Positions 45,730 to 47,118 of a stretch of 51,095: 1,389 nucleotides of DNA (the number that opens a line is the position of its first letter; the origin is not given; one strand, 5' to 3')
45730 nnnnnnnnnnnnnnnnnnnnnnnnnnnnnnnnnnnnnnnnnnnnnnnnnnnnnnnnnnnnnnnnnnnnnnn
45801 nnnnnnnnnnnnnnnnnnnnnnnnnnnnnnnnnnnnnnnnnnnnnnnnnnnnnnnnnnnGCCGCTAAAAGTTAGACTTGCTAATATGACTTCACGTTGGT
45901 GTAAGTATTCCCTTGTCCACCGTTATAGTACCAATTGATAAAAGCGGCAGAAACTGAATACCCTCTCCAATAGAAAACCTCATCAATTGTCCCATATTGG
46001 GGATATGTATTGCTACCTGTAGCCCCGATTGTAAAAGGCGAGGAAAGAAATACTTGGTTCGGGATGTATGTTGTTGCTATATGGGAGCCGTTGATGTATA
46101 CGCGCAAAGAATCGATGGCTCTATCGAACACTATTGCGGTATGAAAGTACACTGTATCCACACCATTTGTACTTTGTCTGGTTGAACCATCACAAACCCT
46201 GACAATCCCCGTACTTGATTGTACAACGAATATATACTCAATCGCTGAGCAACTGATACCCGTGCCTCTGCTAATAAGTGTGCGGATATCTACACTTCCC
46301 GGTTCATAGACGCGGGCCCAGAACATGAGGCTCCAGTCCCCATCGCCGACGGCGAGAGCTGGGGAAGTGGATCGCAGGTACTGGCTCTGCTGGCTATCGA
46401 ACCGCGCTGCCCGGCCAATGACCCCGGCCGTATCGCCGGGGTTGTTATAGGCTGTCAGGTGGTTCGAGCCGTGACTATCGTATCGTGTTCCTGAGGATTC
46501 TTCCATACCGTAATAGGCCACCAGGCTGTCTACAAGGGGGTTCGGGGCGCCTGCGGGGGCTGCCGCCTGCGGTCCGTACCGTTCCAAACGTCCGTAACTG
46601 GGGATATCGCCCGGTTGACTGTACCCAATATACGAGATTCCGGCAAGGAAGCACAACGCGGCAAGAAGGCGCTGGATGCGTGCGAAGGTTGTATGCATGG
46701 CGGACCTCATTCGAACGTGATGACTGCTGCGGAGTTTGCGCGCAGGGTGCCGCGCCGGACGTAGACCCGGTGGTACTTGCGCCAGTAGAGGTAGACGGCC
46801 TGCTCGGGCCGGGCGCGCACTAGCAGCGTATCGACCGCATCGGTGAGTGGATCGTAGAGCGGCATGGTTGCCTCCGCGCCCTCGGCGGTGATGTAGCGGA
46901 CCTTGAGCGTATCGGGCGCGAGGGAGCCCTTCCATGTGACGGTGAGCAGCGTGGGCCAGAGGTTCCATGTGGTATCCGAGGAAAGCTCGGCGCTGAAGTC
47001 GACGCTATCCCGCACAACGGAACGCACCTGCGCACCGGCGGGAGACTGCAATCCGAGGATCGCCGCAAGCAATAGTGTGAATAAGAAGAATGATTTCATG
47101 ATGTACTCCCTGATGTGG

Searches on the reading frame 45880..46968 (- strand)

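Call 52: search_protein_families(library=pfam, proteins=[window:45880-46968:-], max_evalue=0.001)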
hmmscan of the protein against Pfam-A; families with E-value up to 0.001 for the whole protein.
window:45880-46968:- (362 aa): 1 family
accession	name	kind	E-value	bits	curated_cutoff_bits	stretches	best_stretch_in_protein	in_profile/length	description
PF13385.13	Laminin_G_3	-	2.3e-09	38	27.6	1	195-335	4-142/151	Concanavalin A-like lectin/glucanases superfamily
